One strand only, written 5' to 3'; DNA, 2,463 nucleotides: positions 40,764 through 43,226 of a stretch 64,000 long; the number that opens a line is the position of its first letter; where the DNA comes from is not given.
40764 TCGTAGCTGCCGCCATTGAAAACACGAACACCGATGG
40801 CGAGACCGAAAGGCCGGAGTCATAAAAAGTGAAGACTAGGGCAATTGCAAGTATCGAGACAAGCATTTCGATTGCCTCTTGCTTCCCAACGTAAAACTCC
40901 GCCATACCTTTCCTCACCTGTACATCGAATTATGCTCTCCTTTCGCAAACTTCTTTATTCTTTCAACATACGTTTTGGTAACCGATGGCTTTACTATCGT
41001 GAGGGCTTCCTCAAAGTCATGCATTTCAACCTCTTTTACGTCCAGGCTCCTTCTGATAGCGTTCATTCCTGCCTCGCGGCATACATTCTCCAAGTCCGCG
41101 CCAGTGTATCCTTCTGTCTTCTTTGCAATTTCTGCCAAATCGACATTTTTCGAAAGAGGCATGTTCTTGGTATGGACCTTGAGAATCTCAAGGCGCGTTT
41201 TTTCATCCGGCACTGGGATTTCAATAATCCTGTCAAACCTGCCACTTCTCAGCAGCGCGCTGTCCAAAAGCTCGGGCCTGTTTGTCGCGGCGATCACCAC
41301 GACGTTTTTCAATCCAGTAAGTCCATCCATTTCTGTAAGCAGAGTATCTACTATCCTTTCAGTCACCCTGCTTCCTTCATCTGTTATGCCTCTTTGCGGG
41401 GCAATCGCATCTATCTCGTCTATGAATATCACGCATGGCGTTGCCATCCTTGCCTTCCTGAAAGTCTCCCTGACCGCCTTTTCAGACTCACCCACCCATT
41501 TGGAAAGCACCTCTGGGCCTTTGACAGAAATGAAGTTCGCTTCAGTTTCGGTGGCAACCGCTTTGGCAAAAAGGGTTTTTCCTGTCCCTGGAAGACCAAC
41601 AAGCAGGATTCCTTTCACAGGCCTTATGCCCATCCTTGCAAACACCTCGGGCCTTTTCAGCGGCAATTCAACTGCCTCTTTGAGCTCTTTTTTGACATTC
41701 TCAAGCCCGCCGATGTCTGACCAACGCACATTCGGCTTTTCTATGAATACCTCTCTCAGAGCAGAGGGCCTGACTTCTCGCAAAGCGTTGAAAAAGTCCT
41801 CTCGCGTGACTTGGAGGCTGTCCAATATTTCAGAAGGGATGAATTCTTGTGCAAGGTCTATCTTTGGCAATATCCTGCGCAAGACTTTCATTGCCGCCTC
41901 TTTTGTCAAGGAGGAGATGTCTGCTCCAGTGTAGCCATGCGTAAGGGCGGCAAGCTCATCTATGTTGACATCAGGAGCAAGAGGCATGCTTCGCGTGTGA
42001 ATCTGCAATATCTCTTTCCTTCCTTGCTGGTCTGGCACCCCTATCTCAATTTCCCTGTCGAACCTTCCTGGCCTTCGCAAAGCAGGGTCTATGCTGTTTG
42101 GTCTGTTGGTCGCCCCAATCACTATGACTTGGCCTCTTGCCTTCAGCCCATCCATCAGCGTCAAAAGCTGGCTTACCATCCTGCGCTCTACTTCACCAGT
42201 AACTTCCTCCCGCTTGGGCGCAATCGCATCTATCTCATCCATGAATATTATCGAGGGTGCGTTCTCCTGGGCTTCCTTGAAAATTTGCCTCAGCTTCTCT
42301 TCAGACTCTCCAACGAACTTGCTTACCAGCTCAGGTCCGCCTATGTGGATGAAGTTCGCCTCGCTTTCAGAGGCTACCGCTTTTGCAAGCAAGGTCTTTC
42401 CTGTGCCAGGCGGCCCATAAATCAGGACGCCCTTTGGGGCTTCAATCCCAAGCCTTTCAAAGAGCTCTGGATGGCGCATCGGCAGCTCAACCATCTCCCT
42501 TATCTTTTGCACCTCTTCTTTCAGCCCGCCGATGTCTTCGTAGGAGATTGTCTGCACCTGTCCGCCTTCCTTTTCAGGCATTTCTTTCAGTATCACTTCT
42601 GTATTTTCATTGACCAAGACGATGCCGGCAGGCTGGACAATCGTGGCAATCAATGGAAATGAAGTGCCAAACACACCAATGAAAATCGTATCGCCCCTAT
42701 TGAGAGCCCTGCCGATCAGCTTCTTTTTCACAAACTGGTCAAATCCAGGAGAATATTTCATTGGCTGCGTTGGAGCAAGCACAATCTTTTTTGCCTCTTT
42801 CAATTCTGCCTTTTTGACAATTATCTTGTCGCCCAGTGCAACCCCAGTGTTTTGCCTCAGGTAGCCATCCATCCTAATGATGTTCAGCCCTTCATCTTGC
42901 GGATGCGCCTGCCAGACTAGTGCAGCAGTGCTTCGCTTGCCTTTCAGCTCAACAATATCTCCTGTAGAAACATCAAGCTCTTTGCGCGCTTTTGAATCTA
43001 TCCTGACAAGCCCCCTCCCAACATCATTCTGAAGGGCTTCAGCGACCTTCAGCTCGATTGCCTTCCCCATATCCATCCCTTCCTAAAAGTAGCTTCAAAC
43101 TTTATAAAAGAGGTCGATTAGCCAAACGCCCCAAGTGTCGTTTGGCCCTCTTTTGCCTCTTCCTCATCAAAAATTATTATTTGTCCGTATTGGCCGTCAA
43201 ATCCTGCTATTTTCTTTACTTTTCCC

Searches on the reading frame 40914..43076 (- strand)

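Call 96: search_protein_families(library=pfam, proteins=[window:40914-43076:-], max_evalue=0.001)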
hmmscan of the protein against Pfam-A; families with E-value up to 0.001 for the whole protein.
window:40914-43076:- (720 aa): 36 families (the best 25 are shown)
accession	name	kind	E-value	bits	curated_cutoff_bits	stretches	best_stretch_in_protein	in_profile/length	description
PF00004.35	AAA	-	5.4e-99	328.2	21.2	2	217-346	1-130/131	ATPase family associated with various cellular activities (AAA)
PF17862.7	AAA_lid_3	-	1.3e-36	124.2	27.2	2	644-690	1-45/45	AAA+ lid domain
PF02359.24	CDC48_N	-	8.1e-31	106.5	35.1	1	8-91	1-84/85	Cell division protein 48 (CDC48), N-terminal domain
PF05496.18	RuvB_N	-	1.1e-14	54.9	27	2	213-294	32-105/159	Holliday junction DNA helicase RuvB P-loop domain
PF13191.12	AAA_16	-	2e-13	51.6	32.6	1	204-320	14-138/167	AAA ATPase domain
PF02933.23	CDC48_2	-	3.2e-12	46.3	22.4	1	109-170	3-64/64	Cell division protein 48 (CDC48), domain 2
PF07728.20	AAA_5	-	1.4e-10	41.8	22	1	490-608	2-135/139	AAA domain (dynein-related subfamily)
PF07724.20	AAA_2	-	1.5e-10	41.8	27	1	217-310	6-101/166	AAA domain (Cdc48 subfamily)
PF13401.12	AAA_22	-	2.3e-10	41.3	27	0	217-313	8-84/130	AAA domain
PF13173.12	AAA_14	-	1.8e-09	38.1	27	1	216-304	4-81/129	AAA domain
PF06068.19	TIP49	-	1.9e-09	37.6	23.8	1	488-542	51-106/347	TIP49 P-loop domain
PF13671.12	AAA_33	-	1e-08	36.1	27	0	490-600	2-80/143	AAA domain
PF23902.1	AAA_lid_PRS2_C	-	3.3e-08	34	34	1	626-692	2-67/73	PRS2 AAA+ lid C-terminal domain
PF09336.16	Vps4_C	-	9e-08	32.4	21.3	1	680-712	26-58/61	Vps4 C terminal oligomerisation domain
PF20720.3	nSTAND3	-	3.9e-07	30.3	27.2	0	215-281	18-73/155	Novel STAND NTPase 3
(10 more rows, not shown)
